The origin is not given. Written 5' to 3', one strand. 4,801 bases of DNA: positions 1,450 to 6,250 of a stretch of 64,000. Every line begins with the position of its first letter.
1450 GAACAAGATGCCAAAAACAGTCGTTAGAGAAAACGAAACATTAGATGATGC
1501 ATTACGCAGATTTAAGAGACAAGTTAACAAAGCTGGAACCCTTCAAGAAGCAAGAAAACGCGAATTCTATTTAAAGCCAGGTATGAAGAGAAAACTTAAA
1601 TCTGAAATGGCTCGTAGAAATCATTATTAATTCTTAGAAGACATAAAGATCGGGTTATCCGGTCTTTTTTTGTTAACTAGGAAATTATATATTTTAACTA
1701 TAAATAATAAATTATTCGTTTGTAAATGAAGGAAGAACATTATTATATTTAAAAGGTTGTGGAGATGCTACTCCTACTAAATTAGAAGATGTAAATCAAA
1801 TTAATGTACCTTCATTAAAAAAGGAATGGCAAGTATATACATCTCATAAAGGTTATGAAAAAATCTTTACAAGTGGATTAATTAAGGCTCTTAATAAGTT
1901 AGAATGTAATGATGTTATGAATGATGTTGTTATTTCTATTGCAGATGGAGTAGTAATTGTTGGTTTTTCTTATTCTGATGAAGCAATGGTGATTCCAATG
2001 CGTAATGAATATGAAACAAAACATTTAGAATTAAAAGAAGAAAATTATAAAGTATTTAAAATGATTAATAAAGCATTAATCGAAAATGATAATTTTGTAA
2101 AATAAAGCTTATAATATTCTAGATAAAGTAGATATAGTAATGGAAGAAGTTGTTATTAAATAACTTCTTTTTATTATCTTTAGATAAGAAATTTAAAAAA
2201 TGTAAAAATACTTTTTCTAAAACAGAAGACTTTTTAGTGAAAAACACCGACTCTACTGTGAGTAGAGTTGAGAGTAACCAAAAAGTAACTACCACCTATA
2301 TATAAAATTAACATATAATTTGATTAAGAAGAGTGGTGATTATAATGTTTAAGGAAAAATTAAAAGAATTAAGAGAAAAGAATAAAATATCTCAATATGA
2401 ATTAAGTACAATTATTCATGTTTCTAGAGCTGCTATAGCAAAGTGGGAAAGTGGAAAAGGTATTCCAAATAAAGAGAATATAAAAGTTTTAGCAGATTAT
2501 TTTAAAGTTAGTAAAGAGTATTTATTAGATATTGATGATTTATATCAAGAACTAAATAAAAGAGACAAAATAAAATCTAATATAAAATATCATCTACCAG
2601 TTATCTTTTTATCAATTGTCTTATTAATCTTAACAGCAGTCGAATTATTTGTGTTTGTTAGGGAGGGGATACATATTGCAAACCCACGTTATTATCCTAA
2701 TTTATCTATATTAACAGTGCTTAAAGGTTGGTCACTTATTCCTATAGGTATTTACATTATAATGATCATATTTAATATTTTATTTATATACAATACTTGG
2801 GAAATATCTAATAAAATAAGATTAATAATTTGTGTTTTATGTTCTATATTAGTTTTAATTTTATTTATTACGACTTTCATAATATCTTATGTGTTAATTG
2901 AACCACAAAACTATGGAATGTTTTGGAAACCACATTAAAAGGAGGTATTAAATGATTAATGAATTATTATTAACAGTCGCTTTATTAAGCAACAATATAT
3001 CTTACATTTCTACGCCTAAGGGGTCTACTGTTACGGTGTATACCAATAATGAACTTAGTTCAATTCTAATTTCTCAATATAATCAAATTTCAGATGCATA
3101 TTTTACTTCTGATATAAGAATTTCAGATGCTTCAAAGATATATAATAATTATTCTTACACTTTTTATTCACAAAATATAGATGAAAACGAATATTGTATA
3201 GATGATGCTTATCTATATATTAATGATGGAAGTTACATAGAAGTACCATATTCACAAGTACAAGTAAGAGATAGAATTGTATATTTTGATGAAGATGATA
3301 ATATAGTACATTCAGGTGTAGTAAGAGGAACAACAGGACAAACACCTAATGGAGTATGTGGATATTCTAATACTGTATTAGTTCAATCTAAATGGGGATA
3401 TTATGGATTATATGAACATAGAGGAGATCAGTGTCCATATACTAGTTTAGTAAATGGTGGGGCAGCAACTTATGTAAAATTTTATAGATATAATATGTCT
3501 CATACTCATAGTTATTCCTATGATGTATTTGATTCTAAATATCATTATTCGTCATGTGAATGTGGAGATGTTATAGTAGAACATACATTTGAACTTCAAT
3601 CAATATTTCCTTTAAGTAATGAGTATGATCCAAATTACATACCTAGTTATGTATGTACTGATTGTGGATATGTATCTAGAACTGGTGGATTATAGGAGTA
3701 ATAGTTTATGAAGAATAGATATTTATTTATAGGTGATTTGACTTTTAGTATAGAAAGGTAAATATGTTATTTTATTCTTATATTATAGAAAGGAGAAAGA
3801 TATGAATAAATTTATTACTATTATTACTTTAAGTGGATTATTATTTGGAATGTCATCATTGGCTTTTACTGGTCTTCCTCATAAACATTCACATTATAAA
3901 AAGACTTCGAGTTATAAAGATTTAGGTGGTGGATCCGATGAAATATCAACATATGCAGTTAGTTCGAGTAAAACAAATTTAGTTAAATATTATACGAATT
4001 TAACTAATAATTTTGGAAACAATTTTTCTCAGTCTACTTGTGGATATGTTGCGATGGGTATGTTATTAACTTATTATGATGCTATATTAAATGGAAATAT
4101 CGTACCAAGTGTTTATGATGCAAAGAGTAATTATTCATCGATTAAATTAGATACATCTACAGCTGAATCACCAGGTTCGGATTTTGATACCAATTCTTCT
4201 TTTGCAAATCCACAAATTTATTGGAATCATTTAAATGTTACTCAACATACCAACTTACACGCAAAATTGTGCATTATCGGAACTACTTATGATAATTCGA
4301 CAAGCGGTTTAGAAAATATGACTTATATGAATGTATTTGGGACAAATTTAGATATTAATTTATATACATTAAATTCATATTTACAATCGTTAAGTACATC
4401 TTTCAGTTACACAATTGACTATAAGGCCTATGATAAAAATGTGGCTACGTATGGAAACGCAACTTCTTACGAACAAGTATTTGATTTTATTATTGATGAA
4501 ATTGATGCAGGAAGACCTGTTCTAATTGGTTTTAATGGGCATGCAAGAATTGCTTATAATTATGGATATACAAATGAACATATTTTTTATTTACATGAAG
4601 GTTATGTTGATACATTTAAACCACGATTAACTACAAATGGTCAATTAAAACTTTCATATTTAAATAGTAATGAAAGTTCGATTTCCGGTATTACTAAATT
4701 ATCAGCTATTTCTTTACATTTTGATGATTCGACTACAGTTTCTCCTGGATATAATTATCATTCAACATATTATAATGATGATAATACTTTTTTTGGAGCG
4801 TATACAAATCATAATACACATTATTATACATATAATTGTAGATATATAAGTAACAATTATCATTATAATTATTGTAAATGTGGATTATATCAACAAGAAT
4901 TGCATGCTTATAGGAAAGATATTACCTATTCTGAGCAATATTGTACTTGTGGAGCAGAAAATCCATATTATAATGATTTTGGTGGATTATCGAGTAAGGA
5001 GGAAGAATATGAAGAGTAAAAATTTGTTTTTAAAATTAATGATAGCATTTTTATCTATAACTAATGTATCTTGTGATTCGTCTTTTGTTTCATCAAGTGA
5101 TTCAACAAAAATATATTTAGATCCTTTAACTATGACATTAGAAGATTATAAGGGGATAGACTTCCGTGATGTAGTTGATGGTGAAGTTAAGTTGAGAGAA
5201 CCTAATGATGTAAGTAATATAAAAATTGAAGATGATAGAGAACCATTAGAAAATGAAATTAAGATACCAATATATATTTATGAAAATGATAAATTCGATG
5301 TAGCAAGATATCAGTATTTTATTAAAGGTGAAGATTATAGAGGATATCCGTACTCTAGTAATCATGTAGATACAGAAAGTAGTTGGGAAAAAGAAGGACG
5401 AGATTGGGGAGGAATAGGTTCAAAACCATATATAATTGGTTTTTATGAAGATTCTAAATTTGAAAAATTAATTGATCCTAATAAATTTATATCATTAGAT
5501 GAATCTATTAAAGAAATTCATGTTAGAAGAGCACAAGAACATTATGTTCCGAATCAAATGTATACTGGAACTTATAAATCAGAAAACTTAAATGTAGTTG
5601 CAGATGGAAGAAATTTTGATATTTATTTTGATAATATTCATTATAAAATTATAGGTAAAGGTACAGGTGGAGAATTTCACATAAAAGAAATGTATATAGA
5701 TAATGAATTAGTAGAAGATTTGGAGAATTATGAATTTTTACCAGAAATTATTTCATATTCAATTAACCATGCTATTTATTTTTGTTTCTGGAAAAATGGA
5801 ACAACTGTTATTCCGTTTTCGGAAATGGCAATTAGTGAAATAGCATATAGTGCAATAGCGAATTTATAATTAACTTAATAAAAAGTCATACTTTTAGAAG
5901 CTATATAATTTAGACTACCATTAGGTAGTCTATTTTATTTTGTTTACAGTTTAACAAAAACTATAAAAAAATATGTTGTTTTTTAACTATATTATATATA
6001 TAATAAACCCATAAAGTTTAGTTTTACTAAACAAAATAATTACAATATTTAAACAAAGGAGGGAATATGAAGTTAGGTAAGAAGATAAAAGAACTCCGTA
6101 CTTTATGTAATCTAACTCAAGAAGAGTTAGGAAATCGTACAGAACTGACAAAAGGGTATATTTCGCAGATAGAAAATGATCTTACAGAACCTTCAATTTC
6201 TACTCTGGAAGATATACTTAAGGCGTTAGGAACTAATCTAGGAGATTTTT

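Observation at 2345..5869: Four-gene operon: membrane-tethered XRE regulator, two Tyr/Asn-rich paralogs sharing a 4-Cys C-terminal module (one a C39-like papain-fold peptidase) and a lipoprotein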

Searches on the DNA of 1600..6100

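Call 57: search_rna_families(source=window, start=1600, end=6100, threshold=evalue, max_evalue=1)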
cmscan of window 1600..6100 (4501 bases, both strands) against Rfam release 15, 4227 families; matches with E-value up to 1: 1.
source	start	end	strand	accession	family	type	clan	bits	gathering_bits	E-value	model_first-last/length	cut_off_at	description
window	4044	4130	+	RF00046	snoR30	Gene; snRNA; snoRNA; CD-box;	CL00073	20.2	60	0.8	1-96/96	no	Small nucleolar RNA R30/Z108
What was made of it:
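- Tried and rejected: Rfam finds nothing credible (call 57).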

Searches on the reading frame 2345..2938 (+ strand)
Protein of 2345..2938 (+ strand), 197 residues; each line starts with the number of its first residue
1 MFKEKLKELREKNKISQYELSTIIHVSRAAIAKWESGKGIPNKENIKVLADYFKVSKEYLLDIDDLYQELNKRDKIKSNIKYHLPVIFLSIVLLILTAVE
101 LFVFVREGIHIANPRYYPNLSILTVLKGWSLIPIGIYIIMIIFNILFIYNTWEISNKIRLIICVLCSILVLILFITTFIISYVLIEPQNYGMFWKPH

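Call 3: search_protein_families(library=pfam, proteins=[window:2345-2938:+], max_evalue=1)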
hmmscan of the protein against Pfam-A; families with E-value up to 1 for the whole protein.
window:2345-2938:+ (197 aa): 8 families
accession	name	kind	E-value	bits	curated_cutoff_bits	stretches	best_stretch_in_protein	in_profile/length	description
PF01381.28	HTH_3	-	3.7e-15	56.1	23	1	6-60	1-55/55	Helix-turn-helix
PF12844.13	HTH_19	-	6.4e-12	45.6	30.2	1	4-62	2-60/64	Helix-turn-helix domain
PF13560.12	HTH_31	-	4.1e-06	27.4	27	1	5-57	5-58/64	Helix-turn-helix domain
PF06664.17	WLS-like_TM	-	1.2e-05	25.2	28.3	1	67-183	94-212/247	Wntless-like, transmembrane domain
PF13443.12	HTH_26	-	5e-05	23.9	22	1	5-57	1-54/63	Cro/C1-type HTH DNA-binding domain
PF08279.18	HTH_11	-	0.013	15.9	25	1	6-32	6-33/55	HTH domain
PF02189.20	ITAM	-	0.16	12.9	22.2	1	64-74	1-11/20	Immunoreceptor tyrosine-based activation motif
PF20317.4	HTH_60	-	0.23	12.2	24.1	1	2-38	6-42/140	Helix-turn-helix domain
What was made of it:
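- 2345..2938 (+): g1: transmembrane transcription regulator. XRE/Cro-C1 HTH (aa 1-65) plus three predicted TM helices. The C-terminal tail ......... is predicted to lie outside the cell. HTH_3 E 3.7e-15 (call 3).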

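Call 4: search_protein_families(library=ncbifam, proteins=[window:2345-2938:+], max_evalue=1)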
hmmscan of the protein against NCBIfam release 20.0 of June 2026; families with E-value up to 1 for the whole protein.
window:2345-2938:+ (197 aa): 14 families
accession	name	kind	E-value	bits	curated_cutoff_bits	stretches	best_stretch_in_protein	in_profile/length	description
NF041951.1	phage_RstR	subfamily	8.2e-13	48.6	80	1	1-67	2-68/108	RstR family transcriptional repressor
NF052239.1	antitox_spr1629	equivalog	5.9e-08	32.2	335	1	4-69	5-67/377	spr1629 family repressor/antitoxin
NF007257.0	PRK09706.1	subfamily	1.5e-07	31.2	101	1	2-64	6-68/135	transcriptional repressor DicA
TIGR03830.1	CxxCG_CxxCG_HTH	subfamily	2.5e-07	30.5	61.8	1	3-58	67-121/127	type II TA system antitoxin MqsA family protein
NF003162.0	PRK04140.1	equivalog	3.8e-07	29.4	263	1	4-65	129-190/317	transcriptional regulator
NF041575.1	antitoxPezA_Strep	equivalog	6e-05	23.1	290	1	1-64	1-64/158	type II toxin-antitoxin system antitoxin PezA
TIGR00270.2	TIGR00270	equivalog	0.00021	21.1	110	1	2-55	76-129/159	multiprotein bridging factor aMBF1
TIGR03070.1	couple_hipB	subfamily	0.00075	19.4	71.65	1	6-40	7-41/58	type II toxin-antitoxin system Y4mF family antitoxin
NF041265.1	NadS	equivalog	0.00086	19.6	60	1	6-50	35-79/94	NadS family protein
NF047542.1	telomere_Tap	equivalog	0.0019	17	600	1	7-48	23-64/695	telomere-associated protein Tap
NF058600.1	TransRegSco1979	equivalog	0.0032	16.5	350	1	4-58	11-66/280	Sco1979 family transcriptional regulator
NF010465.0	PRK13890.1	equivalog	0.015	15.4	96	1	5-91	10-94/121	conjugal transfer protein TrbA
NF007271.0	PRK09726.1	equivalog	0.083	12.9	79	1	5-44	16-52/88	type II toxin-antitoxin system antitoxin HipB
NF006015.0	PRK08154.1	subfamily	0.3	10.2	204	1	4-39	33-68/314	anaerobic benzoate catabolism transcriptional regulator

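Call 62: search_protein_families(library=padloc, proteins=[window:2345-2938:+], max_evalue=0.1)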
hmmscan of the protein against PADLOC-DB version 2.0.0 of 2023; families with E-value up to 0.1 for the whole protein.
window:2345-2938:+ (197 aa): 17 families
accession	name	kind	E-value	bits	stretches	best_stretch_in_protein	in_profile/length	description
PDLC03951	RmrA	-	3.9e-11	40.5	1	4-67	11-72/400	-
PDLC03954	RmrA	-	3.3e-10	37.4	1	4-65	13-74/380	-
PDLC02926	HTH_VI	-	4.8e-09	34.4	1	1-81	1-81/92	-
PDLC03945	RmrA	-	2.8e-08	31.3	1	4-69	5-70/394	-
PDLC04142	capH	-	1.7e-07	30.2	1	2-65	7-70/103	capH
PDLC03948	RmrA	-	2.9e-07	27.7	1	3-66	10-73/397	-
PDLC03956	RmrA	-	4e-07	27.4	1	3-62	10-70/399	-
PDLC03952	RmrA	-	9.9e-07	25.9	1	4-60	25-81/395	-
PDLC03947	RmrA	-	1.3e-06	25.6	1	3-62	13-72/383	-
PDLC03944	RmrA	-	5.1e-06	23.8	1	4-66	9-71/384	-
PDLC03949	RmrA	-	8.6e-06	22.9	1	4-62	5-63/363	-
PDLC03665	Control_protein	-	0.00017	19.8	1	1-66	8-74/77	control protein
PDLC03943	RmrA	-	0.00031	17.9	1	5-60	6-61/370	-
PDLC04775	PDC-M69A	-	0.002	16.6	1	5-65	11-71/113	-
PDLC03946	RmrA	-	0.0084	12.9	1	3-62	4-63/357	-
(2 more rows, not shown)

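Call 63: search_protein_families(library=phrogs, proteins=[window:2345-2938:+], max_evalue=0.1)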
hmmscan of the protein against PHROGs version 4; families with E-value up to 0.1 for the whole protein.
window:2345-2938:+ (197 aa): 30 families (the best 25 are shown)
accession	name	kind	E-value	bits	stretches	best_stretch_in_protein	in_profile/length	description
phrog_8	-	transcription regulation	1.4e-21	78.3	1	1-74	76-149/346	transcriptional regulator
phrog_3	-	transcription regulation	8.5e-14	53.1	1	1-79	88-158/430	transcriptional repressor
phrog_4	-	transcription regulation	2.4e-12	47.5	1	2-70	137-201/400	transcriptional repressor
phrog_2439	-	transcription regulation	3.8e-10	40.2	1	4-68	10-74/367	transcriptional regulator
phrog_1994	-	DNA, RNA and nucleotide metabolism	2.9e-09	38.1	1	4-65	2-63/170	DNA binding protein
phrog_2967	-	transcription regulation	3.1e-09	37.7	1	2-65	11-74/225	transcriptional regulator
phrog_2104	-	unknown function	2e-07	32.2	1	3-49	41-87/103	-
phrog_4779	-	transcription regulation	5.7e-06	27.8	1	1-80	2-86/98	transcriptional regulator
phrog_4836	-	transcription regulation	1e-05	26.2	1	4-49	78-123/194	CII-like regulator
phrog_7950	-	transcription regulation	9.4e-05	23.4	1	4-36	10-42/68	transcriptional repressor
phrog_2328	-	transcription regulation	0.00017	22.3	1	3-63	17-77/128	transcriptional repressor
phrog_1124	-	transcription regulation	0.00025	21.7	1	3-56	10-62/177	transcriptional regulator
phrog_32768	-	unknown function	0.00025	20.9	1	4-80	12-86/446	-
phrog_147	-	transcription regulation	0.0012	20.2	1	2-53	5-59/100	transcriptional regulator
phrog_5119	-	unknown function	0.0012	19.6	1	4-49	56-102/152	-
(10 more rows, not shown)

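Call 82: list_cluster_members(proteins=[window:2345-2938:+, window:2952-3695:+, window:3802-5019:+, window:5009-5869:+, window:6618-8132:+])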
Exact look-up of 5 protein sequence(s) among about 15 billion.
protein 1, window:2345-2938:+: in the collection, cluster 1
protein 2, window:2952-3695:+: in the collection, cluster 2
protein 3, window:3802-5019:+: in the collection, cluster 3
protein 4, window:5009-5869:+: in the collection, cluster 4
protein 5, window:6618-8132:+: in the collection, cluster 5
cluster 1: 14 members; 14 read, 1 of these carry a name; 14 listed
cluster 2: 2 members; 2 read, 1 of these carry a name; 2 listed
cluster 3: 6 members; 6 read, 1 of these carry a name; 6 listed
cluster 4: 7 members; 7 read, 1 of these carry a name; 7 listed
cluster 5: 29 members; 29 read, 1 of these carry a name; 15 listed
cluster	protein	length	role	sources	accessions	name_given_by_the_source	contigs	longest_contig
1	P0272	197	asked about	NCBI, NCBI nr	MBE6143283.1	MAG: helix-turn-helix transcriptional regulator [Erysipelotrichaceae bacterium] | helix-turn-helix transcriptional regulator [Erysipelotrichaceae bacterium]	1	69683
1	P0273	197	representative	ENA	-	-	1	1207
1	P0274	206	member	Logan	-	-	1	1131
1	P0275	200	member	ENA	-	-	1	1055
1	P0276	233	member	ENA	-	-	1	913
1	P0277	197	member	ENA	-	-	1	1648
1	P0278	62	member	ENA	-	-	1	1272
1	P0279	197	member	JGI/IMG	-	-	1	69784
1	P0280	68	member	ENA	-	-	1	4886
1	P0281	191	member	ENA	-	-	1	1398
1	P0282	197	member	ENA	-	-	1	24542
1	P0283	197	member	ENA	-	-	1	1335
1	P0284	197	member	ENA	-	-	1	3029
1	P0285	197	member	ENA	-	-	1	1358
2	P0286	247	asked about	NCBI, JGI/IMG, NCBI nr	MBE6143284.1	MAG: hypothetical protein E7177_04805 [Erysipelotrichaceae bacterium] | hypothetical protein [Erysipelotrichaceae bacterium]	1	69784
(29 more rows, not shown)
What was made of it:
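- Checked: They match NCBI's own calls for this MAG, which are 197, 247, 405 and 286 aa (MBE6143283-86, call 82).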
